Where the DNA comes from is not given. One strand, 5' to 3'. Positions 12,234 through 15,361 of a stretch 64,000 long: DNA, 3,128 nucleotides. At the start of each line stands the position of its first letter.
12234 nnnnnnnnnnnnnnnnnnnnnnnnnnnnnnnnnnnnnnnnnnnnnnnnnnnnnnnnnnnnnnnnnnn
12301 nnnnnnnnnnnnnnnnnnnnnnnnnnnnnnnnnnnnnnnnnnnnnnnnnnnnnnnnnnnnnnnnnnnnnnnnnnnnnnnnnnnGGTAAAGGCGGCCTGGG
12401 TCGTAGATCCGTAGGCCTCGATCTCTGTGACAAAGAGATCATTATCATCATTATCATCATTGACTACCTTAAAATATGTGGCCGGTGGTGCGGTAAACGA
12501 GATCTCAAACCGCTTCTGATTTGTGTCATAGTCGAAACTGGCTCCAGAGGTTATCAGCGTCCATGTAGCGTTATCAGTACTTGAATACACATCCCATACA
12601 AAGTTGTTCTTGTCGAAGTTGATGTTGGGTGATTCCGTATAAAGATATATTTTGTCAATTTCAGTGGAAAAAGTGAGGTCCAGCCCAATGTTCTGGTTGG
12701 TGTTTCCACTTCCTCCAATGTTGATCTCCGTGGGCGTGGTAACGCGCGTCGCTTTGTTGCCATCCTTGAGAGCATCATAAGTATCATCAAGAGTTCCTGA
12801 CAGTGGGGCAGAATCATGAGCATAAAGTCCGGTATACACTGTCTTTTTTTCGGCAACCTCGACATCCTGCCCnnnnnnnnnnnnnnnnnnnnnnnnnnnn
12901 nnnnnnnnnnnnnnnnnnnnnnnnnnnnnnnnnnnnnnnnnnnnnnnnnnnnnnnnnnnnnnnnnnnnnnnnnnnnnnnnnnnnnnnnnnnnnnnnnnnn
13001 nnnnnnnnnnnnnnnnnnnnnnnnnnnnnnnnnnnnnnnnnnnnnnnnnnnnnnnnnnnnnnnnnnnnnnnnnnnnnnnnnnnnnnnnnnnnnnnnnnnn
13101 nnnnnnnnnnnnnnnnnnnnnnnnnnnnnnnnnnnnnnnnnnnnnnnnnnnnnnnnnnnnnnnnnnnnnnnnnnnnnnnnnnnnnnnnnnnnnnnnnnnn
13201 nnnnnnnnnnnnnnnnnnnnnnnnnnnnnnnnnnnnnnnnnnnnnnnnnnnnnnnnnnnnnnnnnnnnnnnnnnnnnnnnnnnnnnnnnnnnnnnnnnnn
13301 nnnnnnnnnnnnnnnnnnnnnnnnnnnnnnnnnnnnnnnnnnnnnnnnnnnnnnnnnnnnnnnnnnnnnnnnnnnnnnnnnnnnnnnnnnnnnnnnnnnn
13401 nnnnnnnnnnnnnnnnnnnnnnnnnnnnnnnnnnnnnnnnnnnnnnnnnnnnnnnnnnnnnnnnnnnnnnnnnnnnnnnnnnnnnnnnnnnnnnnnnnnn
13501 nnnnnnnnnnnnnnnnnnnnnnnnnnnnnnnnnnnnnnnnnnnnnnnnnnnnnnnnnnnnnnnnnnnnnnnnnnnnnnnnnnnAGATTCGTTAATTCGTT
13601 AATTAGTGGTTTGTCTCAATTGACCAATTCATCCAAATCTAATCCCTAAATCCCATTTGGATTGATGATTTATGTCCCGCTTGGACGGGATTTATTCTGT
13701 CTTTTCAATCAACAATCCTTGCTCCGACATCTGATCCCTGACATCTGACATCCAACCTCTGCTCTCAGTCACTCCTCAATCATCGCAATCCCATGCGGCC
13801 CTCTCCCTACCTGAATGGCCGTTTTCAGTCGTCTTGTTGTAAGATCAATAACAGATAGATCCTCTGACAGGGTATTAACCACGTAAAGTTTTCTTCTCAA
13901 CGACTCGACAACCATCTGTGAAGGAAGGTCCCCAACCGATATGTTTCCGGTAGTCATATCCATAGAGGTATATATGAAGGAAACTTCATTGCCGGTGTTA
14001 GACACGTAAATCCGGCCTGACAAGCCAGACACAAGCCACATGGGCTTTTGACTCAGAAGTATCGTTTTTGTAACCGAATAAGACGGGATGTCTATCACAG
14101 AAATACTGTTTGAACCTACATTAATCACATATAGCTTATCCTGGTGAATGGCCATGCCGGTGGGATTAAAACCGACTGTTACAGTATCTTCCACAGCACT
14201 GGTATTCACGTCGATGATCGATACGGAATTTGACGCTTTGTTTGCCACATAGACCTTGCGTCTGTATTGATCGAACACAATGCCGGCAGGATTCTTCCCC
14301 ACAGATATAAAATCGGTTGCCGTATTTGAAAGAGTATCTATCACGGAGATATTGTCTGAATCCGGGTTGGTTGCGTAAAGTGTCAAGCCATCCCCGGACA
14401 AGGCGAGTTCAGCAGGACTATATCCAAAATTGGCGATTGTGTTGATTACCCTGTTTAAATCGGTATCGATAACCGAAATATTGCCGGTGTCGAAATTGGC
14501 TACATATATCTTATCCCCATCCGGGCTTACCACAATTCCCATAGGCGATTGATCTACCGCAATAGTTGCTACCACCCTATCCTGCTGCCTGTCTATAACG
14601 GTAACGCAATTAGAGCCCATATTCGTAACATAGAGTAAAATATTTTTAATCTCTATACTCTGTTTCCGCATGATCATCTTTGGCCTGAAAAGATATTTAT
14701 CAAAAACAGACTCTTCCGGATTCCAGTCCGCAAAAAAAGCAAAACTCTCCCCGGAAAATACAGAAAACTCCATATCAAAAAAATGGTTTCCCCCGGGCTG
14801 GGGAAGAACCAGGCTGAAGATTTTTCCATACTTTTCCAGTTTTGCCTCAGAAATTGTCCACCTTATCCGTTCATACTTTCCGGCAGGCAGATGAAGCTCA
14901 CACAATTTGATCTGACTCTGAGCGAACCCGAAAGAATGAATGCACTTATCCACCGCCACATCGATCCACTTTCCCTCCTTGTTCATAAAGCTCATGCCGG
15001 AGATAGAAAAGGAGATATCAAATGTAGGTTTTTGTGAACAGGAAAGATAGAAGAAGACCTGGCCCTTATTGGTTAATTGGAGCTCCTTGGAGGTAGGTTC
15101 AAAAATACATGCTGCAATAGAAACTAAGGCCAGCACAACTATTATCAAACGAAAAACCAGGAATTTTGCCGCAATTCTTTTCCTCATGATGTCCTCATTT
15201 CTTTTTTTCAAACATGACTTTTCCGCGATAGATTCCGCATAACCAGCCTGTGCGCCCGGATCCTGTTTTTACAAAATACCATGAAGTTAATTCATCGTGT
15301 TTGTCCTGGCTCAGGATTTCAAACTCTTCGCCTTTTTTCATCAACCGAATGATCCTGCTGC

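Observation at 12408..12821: Discoidin/galactose-binding-like module embedded inside an outer-membrane beta-barrel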

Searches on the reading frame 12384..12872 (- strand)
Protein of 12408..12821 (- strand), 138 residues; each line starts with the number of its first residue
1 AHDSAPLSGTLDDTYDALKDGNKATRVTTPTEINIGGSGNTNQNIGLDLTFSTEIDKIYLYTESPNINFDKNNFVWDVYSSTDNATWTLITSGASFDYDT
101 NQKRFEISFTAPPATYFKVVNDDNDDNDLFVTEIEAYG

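Call 3: search_protein_families(library=pfam, proteins=[window:12408-12821:-], max_evalue=1)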
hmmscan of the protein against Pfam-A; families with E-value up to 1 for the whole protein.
window:12408-12821:- (138 aa): 3 families
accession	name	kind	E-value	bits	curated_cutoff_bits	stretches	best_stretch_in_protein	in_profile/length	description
PF22633.2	F5_F8_type_C_2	-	2.5e-05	25.3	27.8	1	20-119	4-91/91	NedA-like, galactose-binding domain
PF00754.31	F5_F8_type_C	-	0.00017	22.1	28.2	1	17-123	16-114/127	F5/8 type C domain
PF22343.1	Surface-like_ins_dom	-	0.0092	16.5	27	1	28-88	38-97/100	Pilus-presented adhesin helical insertion domain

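Call 4: search_protein_families(library=ncbifam, proteins=[window:12408-12821:-], max_evalue=1)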
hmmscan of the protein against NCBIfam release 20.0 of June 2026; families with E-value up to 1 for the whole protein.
window:12408-12821:- (138 aa): 1 family
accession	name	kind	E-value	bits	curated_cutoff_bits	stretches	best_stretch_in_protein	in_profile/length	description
TIGR04370.1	glyco_rpt_poly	subfamily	0.22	10.4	40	1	35-106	229-296/396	oligosaccharide repeat unit polymerase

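Call 39: search_protein_families(library=pfam, alignment_id=A2, max_evalue=0.01)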
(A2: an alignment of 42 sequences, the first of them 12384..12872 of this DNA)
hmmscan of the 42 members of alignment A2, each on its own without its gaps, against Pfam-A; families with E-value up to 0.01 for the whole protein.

A. member 1, window:12384-12872:- (163 aa): 2 families
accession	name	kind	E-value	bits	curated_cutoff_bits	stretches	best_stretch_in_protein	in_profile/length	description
PF22633.2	F5_F8_type_C_2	-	3.4e-05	24.8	27.8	1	37-136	4-91/91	NedA-like, galactose-binding domain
PF00754.31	F5_F8_type_C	-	0.00026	21.5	28.2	1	34-140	16-114/127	F5/8 type C domain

B. families by the number of members that match (of 42 scanned): 8 families
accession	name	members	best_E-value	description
PF00754.31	F5_F8_type_C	30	3.9e-12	F5/8 type C domain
PF22633.2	F5_F8_type_C_2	30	1.8e-10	NedA-like, galactose-binding domain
PF17138.9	DUF5111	7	0.00029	Domain of unknown function (DUF5111)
PF07949.17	YbbR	1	0.0033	YbbR-like protein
PF18692.7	DUF5640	1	0.0039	Family of unknown function (DUF5640)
PF13163.11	DUF3999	1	0.0052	Protein of unknown function (DUF3999)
PF11766.14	Candida_ALS_N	1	0.0066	Agglutinin-like protein, N-terminal domain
PF05588.17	Botulinum_HA-17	1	0.0098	Clostridium botulinum HA-17 domain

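Call 40: search_solved_structures(query=A2, max_evalue=1, show_alignments=1)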
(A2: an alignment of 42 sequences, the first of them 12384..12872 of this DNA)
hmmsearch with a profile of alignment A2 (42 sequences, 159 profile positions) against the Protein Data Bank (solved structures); distinct sequences matched with E-value up to 1: 41.
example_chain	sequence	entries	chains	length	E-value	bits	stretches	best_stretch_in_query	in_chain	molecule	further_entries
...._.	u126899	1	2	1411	1.7e-05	28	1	30-139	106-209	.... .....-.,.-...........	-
2jd9_A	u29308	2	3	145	0.00011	25.4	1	54-134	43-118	YECBM32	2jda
6q63_A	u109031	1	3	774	0.00082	22.5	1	25-136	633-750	Beta-hexosaminidase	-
8tx6_A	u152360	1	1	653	0.00083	22.5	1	29-156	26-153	Galactose oxidase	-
2w1q_A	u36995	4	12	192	0.00095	22.3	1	29-142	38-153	HYALURONOGLUCOSAMINIDASE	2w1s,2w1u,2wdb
4gwi_A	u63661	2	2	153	0.0069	19.5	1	50-155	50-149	Platelet aggregation factor Sm-hPAF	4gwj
3le0_A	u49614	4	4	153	0.0077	19.4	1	51-155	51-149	Platelet aggregation factor Sm-hPAF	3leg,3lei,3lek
4lpl_A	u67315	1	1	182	0.017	18.3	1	58-146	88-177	Glycosyl hydrolase, family 31/fibronectin type III domain protein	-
5aiw_A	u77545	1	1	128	0.03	17.4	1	77-120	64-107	TRAH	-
1w8n_A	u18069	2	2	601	0.061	16.4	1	29-147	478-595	BACTERIAL SIALIDASE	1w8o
2bzd_A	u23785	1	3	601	0.061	16.4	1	29-147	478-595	BACTERIAL SIALIDASE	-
1wcq_A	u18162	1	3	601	0.062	16.4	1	29-147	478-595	SIALIDASE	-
1eut_A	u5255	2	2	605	0.062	16.4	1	29-147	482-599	SIALIDASE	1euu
2ber_A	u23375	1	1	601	0.062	16.4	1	29-147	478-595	BACTERIAL SIALIDASE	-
9x3m_A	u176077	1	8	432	0.076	16.1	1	69-101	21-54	Xylan 1,4-beta-xylosidase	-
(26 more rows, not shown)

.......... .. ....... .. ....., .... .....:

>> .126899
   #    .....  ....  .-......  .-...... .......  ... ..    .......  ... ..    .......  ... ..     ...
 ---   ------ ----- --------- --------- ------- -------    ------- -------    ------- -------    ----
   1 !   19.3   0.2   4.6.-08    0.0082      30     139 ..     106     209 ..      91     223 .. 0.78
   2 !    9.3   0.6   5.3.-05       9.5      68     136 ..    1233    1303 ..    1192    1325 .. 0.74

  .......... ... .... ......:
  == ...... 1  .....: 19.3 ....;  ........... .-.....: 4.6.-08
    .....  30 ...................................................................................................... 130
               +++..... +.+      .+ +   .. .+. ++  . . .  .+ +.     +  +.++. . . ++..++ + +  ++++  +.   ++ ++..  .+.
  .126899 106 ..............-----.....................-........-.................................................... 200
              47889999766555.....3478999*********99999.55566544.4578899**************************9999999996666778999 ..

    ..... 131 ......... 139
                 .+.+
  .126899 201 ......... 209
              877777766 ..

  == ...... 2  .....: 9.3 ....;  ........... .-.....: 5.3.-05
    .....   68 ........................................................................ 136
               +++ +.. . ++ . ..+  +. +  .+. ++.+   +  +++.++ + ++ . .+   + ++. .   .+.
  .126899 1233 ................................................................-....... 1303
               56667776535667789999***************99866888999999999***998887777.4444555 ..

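Call 46: predict_structure(alignment_id=A2)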
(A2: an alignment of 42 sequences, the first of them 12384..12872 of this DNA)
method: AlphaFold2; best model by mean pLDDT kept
length: 163 residues; sequences in the alignment: 42
mean_pLDDT: 94.5   pTM: 0.89
mean pLDDT of the five models: 94.5, 94.4, 93.9, 93.7, 88.3
residues with pLDDT >= 90: 143; 70-90: 19; 50-70: 1; < 50: 0
segments of 3 or more residues with pLDDT < 50: none
pLDDT, mean of each block of 10 residues (from residue 1): 92 92 86 92 90 94 97 98 97 98 96 98 97 97 97 95 80
secondary structure, 60 per line:
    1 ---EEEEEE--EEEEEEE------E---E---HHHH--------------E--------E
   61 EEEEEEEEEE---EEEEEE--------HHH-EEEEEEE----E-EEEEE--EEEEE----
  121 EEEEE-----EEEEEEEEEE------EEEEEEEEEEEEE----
elements in order: E4-9 E12-18 H33-36 E60-70 E74-79 E92-98 E105-109 E112-116 E121-125 E131-140 E147-159

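Call 49: fold_search(model_id=the predicted structure, library=pdb)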
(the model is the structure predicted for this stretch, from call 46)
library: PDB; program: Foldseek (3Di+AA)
matches with E <= 10: 1713; with E <= 0.001: 90
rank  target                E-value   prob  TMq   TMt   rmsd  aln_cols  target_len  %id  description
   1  7nit_A                8.0e-06  1.00  0.60  0.10   6.4       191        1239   17  X-ray structure of a multidomain BbgIII from Bifidobacterium bifidum (released 2021-12-22)
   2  7nit_F                8.8e-06  1.00  0.61  0.10   6.3       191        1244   17  X-ray structure of a multidomain BbgIII from Bifidobacterium bifidum (released 2021-12-22)
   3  4a41                  1.0e-05  1.00  0.49  0.56  10.1       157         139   18  CpGH89CBM32-5, from Clostridium perfringens, in complex with galactose (released 2012-04-04)
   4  4a44                  1.1e-05  1.00  0.51  0.57   9.9       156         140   18  CpGH89CBM32-5, from Clostridium perfringens, in complex with the Tn Antigen (released 2012-04-04)
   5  7blg                  1.1e-05  1.00  0.57  0.64   5.8       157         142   15  Structure of CBM BT3015C from Bacteroides thetaiotaomicron in complex with galactose (released 2022-03-02)
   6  7nit_B                1.1e-05  1.00  0.62  0.11   5.9       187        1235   17  X-ray structure of a multidomain BbgIII from Bifidobacterium bifidum (released 2021-12-22)
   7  7nit_C                1.1e-05  1.00  0.60  0.10   6.7       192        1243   17  X-ray structure of a multidomain BbgIII from Bifidobacterium bifidum (released 2021-12-22)
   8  5xnr                  2.1e-05  1.00  0.59  0.28   5.7       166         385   20  Truncated AlyQ with CBM32 and alginate lyase domains (released 2018-06-13)
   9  7d29                  2.6e-05  1.00  0.58  0.69   5.1       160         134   19  CBM32 of AlyQ (released 2020-12-30)
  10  2v72                  2.7e-05  1.00  0.54  0.62   6.2       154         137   16  The structure of the family 32 CBM from C. perfringens NanJ in complex with galactose (released 2007-08-21)
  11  2j1a                  3.5e-05  1.00  0.57  0.64   7.2       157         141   15  Structure of CBM32 from Clostridium perfringens beta-N- acetylhexosaminidase GH84C in complex with galactose (released 2006-08-22)
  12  2jda_B                3.5e-05  1.00  0.56  0.62   6.3       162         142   19  Structure of a pectin binding carbohydrate binding module determined in an monoclinic crystal form. (released 2007-01-16)
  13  2j7m_A                3.8e-05  1.00  0.52  0.58   6.8       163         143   14  Characterization of a Family 32 CBM (released 2006-10-16)
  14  4zxe_A                5.2e-05  1.00  0.48  0.57   8.2       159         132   18  X-ray crystal structure of chitosan-binding module 1 derived from chitosanase/glucanase from Paenibacillus sp. IK-5. (released 2016-04-13)
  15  7d2a_A                5.5e-05  1.00  0.56  0.68   4.5       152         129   19  CBM32 of AlyQ in complex with 4,5-unsaturated mannuronic acid (released 2020-12-30)
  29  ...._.                1.4e-04  1.00  0.58  0.08   5.8       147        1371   18  Multi-domain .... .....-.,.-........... from Neobacillus novalis: mannoimidazole complex (released 2022-09-21)
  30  2jd9                  1.4e-04  1.00  0.51  0.58   8.9       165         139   19  Structure of a pectin binding carbohydrate binding module determined in an orthorhombic crystal form. (released 2007-01-16)
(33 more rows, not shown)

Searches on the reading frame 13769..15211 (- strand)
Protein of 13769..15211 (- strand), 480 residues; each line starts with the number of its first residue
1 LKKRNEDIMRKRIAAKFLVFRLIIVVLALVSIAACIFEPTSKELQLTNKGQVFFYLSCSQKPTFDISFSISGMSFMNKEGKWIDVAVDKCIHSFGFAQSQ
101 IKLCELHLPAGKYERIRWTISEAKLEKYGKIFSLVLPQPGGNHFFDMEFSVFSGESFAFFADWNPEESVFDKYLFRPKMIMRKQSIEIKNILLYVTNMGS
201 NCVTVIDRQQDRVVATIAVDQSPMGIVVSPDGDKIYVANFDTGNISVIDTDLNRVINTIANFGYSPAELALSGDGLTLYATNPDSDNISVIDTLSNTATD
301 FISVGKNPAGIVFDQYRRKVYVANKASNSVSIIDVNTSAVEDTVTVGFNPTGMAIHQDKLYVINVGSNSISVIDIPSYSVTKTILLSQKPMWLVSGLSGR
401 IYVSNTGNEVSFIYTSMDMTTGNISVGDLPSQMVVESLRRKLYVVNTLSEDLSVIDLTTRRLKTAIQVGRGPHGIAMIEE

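Call 3: search_protein_families(library=pfam, proteins=[window:13769-15211:-], max_evalue=1)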
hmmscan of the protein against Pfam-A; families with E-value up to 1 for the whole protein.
window:13769-15211:- (480 aa): 14 families
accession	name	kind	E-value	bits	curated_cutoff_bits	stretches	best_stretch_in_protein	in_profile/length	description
PF21783.3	YNCE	-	9.3e-13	48.6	27.1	3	279-433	43-189/339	YNCE-like beta-propeller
PF10282.15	Lactonase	-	1.5e-09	38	21.7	2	265-338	245-323/344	Lactonase, 7-bladed beta-propeller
PF25174.1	Beta-prop_THOC3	-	1.9e-08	34.1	305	2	193-292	61-157/272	THOC3 beta-propeller domain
PF02239.22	Cytochrom_D1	-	1.5e-06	27.5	25.5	2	195-312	242-363/368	Cytochrome D1 heme domain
PF25172.1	Beta-prop_WDR3_2nd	-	6e-06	26.1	140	2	194-284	13-101/293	WDR3 second beta-propeller domain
PF01436.27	NHL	-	7.4e-06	26.2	20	1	222-247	3-27/28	NHL repeat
PF24684.1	Vgb_lyase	-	1.3e-05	24.6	50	1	193-420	26-256/290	Virginiamycin B lyase family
PF01731.26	Arylesterase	-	0.0002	21.9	21.3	2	306-336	54-84/86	Arylesterase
PF14321.11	DUF4382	-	0.0039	17.9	25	1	102-177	64-136/136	Domain of unknown function (DUF4382)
PF23414.1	Beta-prop_EML_2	-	0.0078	16.1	90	1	194-285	13-103/266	Echinoderm microtubule-associated protein second beta-propeller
PF08450.18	SGL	-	0.0081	16.2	26.3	1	210-281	172-243/246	SMP-30/Gluconolactonase/LRE-like region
PF25168.1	Beta-prop_WDR36-Utp21_2nd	-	0.012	15.4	84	1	204-311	182-287/335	WDR36/Utp21 second beta-propeller domain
PF19532.5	Ig_TMEM131L_2nd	-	0.036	14.5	27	0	314-351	100-137/156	Transmembrane protein 131-like, second Ig-like domain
PF25210.1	Kelch_FKB95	-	0.23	11.5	70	0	283-341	55-121/268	FKB95, Kelch-repeats domain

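Call 4: search_protein_families(library=ncbifam, proteins=[window:13769-15211:-], max_evalue=1)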
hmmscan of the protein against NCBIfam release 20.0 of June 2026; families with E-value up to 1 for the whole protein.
window:13769-15211:- (480 aa): 16 families
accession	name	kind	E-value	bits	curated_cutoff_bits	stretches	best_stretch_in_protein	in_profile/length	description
TIGR02276.1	beta_rpt_yvtn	repeat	6.2e-64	211.7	27.85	7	318-355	4-41/42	beta-propeller repeat protein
TIGR03866.1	PQQ_ABC_repeats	subfamily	4.3e-42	144.3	287.3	3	234-364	12-141/310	PQQ-dependent catabolism-associated beta-propeller protein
NF052340.1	hydrazine_beta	equivalog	4e-34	118.3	560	4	265-358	34-127/372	hydrazine synthase subunit beta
NF052280.1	7_blade_YncE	equivalog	4.9e-25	88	400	3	186-281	223-316/338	7-bladed beta-propeller protein YncE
NF052342.1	hydrazine_BC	exception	1.4e-24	86.3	1250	4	192-277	94-181/690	hydrazine synthase subunit beta-gamma fusion subunit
NF052460.1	L-NosZ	equivalog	9.1e-17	60.7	700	2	193-342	57-210/480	clade III lactonase-type nitrous-oxide reductase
NF048007.1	MmpL3Stblzr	equivalog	6.3e-13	48.6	600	2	193-294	63-165/366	MmpL3/TtfA transport complex stabilizer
NF038015.2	AztD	exception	1.2e-08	34.1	400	3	353-394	311-352/356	zinc metallochaperone AztD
NF053768.1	CIS12_fam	equivalog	8.2e-06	24.8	860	1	191-369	56-241/715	CIS12 family contractile injection system protein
TIGR03907.1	QH_beta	equivalog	1.7e-05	24.1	223.2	1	198-281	8-98/338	quinohemoprotein amine dehydrogenase subunit beta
NF038117.1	choice_anch_I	subfamily_domain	0.0014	17.6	300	1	202-348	76-217/458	choice-of-anchor I family protein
TIGR04244.1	nitrous_NosZ_RR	equivalog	0.0039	15.8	625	1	287-337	293-346/627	TAT-dependent nitrous-oxide reductase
TIGR03118.1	PEPCTERM_chp_1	hypoth_equivalog_domain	0.018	14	79.95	1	185-254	96-173/336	TIGR03118 family protein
TIGR03032.1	TIGR03032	hypoth_equivalog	0.023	13.7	251.5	0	331-380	188-235/335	TIGR03032 family protein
NF033206.1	ScyE_fam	subfamily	0.026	14.1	80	1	222-377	9-168/333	ScyD/ScyE family protein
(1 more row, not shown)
